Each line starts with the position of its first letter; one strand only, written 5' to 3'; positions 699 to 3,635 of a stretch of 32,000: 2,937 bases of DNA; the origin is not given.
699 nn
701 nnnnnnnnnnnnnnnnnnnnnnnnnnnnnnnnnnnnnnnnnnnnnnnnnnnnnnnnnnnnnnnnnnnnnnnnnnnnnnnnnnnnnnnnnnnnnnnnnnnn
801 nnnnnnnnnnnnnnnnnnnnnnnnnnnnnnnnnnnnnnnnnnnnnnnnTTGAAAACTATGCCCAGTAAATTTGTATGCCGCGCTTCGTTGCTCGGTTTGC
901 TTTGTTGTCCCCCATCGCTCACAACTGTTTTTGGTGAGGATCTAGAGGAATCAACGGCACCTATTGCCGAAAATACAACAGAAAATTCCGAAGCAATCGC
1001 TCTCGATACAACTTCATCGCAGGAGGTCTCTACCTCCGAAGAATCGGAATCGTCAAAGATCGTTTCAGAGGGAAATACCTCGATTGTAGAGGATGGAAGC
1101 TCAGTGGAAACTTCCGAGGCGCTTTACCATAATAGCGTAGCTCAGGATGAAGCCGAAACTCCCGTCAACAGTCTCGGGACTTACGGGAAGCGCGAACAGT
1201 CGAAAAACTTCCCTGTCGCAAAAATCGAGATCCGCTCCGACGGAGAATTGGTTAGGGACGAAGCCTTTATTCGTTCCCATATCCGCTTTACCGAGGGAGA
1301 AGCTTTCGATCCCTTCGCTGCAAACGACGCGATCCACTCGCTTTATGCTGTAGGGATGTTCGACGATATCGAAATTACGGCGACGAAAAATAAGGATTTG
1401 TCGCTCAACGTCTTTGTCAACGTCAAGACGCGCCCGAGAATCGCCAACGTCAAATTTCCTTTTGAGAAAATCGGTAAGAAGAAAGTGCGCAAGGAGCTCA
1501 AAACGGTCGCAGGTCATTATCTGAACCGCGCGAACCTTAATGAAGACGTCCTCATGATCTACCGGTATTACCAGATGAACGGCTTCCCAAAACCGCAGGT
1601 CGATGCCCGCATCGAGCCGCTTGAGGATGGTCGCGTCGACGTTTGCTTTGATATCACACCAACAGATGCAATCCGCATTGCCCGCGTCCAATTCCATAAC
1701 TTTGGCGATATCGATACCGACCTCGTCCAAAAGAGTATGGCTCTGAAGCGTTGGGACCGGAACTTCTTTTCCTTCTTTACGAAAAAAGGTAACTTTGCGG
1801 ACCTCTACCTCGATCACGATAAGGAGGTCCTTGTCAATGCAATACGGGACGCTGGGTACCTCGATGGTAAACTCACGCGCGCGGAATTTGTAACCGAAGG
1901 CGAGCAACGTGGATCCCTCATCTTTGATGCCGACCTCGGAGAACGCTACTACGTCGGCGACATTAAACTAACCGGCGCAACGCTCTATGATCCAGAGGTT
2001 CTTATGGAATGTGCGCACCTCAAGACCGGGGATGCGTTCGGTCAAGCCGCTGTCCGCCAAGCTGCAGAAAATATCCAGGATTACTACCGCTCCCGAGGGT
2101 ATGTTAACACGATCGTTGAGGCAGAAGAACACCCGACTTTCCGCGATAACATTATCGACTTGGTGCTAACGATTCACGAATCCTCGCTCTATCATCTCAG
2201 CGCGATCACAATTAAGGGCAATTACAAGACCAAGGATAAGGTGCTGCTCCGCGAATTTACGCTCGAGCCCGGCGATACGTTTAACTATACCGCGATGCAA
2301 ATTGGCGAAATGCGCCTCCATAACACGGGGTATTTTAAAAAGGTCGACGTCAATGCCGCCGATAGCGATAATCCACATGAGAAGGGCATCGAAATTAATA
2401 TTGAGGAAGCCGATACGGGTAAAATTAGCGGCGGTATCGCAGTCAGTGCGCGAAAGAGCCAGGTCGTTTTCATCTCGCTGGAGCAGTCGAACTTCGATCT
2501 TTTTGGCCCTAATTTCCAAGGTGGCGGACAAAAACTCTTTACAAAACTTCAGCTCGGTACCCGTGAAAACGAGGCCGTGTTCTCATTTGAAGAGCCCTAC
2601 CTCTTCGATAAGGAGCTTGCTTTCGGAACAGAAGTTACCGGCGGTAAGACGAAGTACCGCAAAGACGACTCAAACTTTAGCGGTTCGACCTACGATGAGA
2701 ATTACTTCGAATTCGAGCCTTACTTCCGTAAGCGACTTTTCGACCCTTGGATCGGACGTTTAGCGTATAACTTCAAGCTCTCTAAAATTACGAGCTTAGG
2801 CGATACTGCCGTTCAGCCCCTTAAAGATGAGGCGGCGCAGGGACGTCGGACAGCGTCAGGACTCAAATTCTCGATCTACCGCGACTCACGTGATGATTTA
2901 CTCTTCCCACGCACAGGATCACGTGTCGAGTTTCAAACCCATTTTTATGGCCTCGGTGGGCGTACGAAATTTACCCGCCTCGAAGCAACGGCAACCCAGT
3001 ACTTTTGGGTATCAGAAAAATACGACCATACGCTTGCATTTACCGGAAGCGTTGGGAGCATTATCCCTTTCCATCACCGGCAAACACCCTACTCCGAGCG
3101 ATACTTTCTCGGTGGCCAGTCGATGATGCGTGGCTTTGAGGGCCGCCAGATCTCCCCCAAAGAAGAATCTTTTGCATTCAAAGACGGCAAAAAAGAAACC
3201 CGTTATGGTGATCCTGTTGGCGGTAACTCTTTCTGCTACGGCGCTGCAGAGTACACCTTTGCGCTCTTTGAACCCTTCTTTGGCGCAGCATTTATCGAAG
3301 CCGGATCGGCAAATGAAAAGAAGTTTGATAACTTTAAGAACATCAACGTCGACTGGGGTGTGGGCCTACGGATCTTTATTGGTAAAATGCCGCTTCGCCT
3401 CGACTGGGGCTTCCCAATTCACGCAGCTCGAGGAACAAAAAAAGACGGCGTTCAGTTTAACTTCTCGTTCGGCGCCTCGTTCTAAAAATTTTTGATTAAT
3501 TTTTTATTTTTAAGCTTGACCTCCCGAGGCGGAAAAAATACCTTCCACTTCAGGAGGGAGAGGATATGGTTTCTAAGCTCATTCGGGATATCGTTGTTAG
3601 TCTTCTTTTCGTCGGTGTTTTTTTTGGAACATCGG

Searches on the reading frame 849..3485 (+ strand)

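Call 36: search_protein_families(library=pfam, proteins=[window:849-3485:+], max_evalue=0.001)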
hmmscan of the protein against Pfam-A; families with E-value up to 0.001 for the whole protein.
window:849-3485:+ (878 aa): 4 families
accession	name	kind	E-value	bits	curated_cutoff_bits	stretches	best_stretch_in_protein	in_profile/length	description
PF01103.29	Omp85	-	1.1e-45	157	24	1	555-878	1-325/325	Omp85 superfamily domain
PF07244.20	POTRA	-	8.8e-42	142.1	21.3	3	448-520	1-78/79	Surface antigen variable number repeat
PF08479.16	POTRA_2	-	6.2e-09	36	24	1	371-439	5-72/76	POTRA domain, ShlB-type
PF25282.1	POTRA1_3_Toc75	-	0.00029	21.4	27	0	469-518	47-97/99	Toc75-like, POTRA domain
